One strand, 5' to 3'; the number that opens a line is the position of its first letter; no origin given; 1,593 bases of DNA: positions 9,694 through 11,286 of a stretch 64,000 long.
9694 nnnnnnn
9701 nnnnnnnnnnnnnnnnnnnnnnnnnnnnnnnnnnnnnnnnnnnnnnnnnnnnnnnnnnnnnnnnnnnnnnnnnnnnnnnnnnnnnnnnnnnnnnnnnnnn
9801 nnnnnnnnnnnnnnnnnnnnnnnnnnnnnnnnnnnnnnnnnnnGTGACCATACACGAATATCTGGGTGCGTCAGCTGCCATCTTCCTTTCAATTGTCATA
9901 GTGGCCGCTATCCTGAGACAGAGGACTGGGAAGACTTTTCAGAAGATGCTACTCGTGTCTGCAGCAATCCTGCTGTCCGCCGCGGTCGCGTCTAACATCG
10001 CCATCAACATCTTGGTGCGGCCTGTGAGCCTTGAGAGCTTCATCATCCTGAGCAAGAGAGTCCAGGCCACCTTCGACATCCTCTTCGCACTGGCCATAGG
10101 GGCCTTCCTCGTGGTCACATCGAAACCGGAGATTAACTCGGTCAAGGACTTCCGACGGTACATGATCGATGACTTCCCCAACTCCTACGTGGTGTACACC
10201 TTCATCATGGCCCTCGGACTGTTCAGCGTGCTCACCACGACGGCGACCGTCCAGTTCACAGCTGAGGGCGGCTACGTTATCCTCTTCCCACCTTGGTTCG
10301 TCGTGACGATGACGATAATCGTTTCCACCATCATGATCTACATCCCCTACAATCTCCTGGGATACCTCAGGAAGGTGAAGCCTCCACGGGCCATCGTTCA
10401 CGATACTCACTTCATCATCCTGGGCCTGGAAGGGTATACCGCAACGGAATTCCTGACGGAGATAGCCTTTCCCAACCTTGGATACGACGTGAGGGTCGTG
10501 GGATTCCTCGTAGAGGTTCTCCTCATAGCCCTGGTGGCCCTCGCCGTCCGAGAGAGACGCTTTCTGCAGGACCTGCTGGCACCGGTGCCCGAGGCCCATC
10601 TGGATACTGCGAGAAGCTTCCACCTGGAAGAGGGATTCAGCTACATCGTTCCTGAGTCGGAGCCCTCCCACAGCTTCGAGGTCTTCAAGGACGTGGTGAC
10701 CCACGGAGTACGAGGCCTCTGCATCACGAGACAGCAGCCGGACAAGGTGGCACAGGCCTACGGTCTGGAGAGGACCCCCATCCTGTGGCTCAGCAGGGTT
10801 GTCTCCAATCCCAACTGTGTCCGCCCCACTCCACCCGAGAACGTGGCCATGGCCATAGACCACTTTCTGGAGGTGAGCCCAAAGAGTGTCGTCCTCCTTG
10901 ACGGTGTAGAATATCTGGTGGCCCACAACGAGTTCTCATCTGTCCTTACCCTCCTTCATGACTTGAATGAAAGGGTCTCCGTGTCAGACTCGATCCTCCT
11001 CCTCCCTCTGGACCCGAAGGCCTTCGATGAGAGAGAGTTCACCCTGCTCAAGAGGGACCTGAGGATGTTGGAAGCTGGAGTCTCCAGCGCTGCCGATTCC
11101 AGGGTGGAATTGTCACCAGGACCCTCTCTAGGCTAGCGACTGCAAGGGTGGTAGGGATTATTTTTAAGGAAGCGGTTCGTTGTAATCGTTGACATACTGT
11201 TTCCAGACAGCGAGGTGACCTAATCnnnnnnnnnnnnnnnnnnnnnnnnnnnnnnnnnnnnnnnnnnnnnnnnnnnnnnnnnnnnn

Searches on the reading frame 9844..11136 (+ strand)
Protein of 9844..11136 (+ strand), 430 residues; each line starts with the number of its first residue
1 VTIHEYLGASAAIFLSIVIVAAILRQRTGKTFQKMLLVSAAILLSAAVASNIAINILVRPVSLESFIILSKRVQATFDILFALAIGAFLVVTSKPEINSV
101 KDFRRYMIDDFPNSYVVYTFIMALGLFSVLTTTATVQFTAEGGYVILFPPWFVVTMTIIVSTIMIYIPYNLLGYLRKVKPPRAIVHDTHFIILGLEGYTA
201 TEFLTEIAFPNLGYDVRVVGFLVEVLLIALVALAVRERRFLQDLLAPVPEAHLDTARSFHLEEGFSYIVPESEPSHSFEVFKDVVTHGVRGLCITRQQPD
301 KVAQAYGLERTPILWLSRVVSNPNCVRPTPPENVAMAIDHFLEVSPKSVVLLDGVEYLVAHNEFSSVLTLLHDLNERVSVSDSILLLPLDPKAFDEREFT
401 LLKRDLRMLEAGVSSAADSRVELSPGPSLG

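Call 3: search_protein_families(library=pfam, proteins=[window:9844-11136:+], max_evalue=1)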
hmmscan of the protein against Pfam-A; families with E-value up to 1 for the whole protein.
window:9844-11136:+ (430 aa): 3 families
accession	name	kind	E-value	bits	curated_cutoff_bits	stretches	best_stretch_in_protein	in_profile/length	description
PF05763.18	DUF835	-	8.8e-32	110.2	33.1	1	274-405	5-135/136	Protein of unknown function (DUF835)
PF24336.1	DUF7504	-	0.0087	17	27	1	334-403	97-170/179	Family of unknown function (DUF7504)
PF05729.18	NACHT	-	0.018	15.3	26.7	1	329-396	64-135/167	NACHT domain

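Call 4: search_protein_families(library=ncbifam, proteins=[window:9844-11136:+], max_evalue=1)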
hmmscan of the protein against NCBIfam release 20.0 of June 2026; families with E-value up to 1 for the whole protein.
window:9844-11136:+ (430 aa): 1 family
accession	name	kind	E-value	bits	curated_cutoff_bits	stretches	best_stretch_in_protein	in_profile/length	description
NF033386.1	blaARL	exception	0.096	12.1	620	1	17-57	93-133/282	ARL family class A beta-lactamase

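Call 66: predict_structure(alignment_id=A3)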
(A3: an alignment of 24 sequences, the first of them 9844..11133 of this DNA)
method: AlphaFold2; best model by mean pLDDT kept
length: 430 residues; sequences in the alignment: 24
mean_pLDDT: 80.9   pTM: 0.58
mean pLDDT of the five models: 80.9, 78.4, 78.3, 77.9, 76.1
residues with pLDDT >= 90: 122; 70-90: 243; 50-70: 38; < 50: 27
segments of 3 or more residues with pLDDT < 50: 247-255, 413-430
pLDDT, mean of each block of 10 residues (from residue 1): 67 82 79 88 85 60 78 90 92 83 88 91 94 83 79 93 93 79 82 91 86 76 85 76 55 53 86 83 78 90 80 86 84 91 85 92 92 91 90 86 83 40 34
secondary structure, 60 per line:
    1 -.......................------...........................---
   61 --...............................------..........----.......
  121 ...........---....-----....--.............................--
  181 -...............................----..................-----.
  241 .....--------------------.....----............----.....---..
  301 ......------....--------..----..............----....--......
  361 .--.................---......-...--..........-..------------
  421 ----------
elements in order: H2-24 H31-57 H63-93 H100-109 H114-131 E135-138 E144-147 H150-178 H182-212 H217-234 H240-245 E266-270 H275-286 E291-295 H299-306 E313-316 H331-344 E349-352 H355-361 H364-380 E384-389 H396-405

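Call 68: fold_search(model_id=the predicted structure, library=pdb)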
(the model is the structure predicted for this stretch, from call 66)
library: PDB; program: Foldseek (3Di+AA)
matches with E <= 10: 1465; with E <= 0.001: 0
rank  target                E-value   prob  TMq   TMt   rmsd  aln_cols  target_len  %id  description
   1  9vi9_A                2.1e-03  1.00  0.33  0.44   8.6       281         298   14  Cryo-EM Structure of NPFFR1 in complex with peptide RFRP-3 (released 2025-12-03)
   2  8wz2_R                2.9e-03  1.00  0.29  0.35   9.5       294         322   12  Structure of 26RFa-pyroglutamylated RFamide peptide receptor complex (released 2024-06-19)
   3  4yds                  3.1e-03  1.00  0.28  0.50   4.7       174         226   17  FlaH from Sulfolobus acidocaldarius with ATP and Mg-Ion (released 2015-11-11)
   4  7t10_R                3.9e-03  1.00  0.32  0.42   8.5       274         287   12  CryoEM structure of somatostatin receptor 2 in complex with somatostatin-14 and Gi3 (released 2022-03-09)
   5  9bkk_R                3.9e-03  1.00  0.29  0.39  10.0       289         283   11  Cholecystokinin 1 receptor (CCK1R) sterol 7M mutant, Gq chimera (mGsqi) complex (released 2024-05-22)
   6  8hnk_R                4.2e-03  1.00  0.33  0.44   7.9       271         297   11  CXCR3-DNGi complex activated by CXCL11 (released 2023-11-29)
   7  7ul5_A                4.2e-03  1.00  0.30  0.40   8.2       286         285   12  CryoEM Structure of Inactive SSTR2 bound to Nb6 (released 2022-06-29)
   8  6tpk                  4.2e-03  1.00  0.36  0.34  16.8       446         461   10  Crystal structure of the human oxytocin receptor (released 2020-08-05)
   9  7xmr_R                4.4e-03  1.00  0.29  0.40   8.4       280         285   11  CryoEM structure of the somatostatin receptor 2 (SSTR2) in complex with Gi1 and its endogeneous peptide ligand SST-14 (released 2022-08-03)
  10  7t11_R                6.1e-03  1.00  0.33  0.44   8.0       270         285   11  CryoEM structure of somatostatin receptor 2 in complex with Octreotide and Gi3. (released 2022-03-09)
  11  9jmc_R                7.0e-03  1.00  0.35  0.48   8.2       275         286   16  Cryo-EM structure of the DS-3801b-Motilin receptor-Gq protein complex (released 2025-05-28)
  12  8iy6_R                7.3e-03  1.00  0.28  0.39   9.4       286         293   13  ETB-Gi complex bound to Endotheline-1, focused on receptor (released 2023-08-16)
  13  4bv0_B                7.3e-03  1.00  0.30  0.38   8.7       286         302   12  High Resolution Structure of Evolved Agonist-bound Neurotensin Receptor 1 Mutant without Lysozyme Fusion (released 2014-01-29)
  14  8rsq                  7.3e-03  0.99  0.33  0.36  13.3       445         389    9  Crystal structure of marine actinobacteria clade rhodopsin (MAR) - human GTPase Arf1 (L8K,Q71L) chimera; Ground state (released 2025-04-02)
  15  7y24_E                8.0e-03  1.00  0.33  0.45   7.8       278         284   11  Cryo-EM structure of the octreotide-bound SSTR2-miniGo-scFv16 complex (released 2022-10-19)
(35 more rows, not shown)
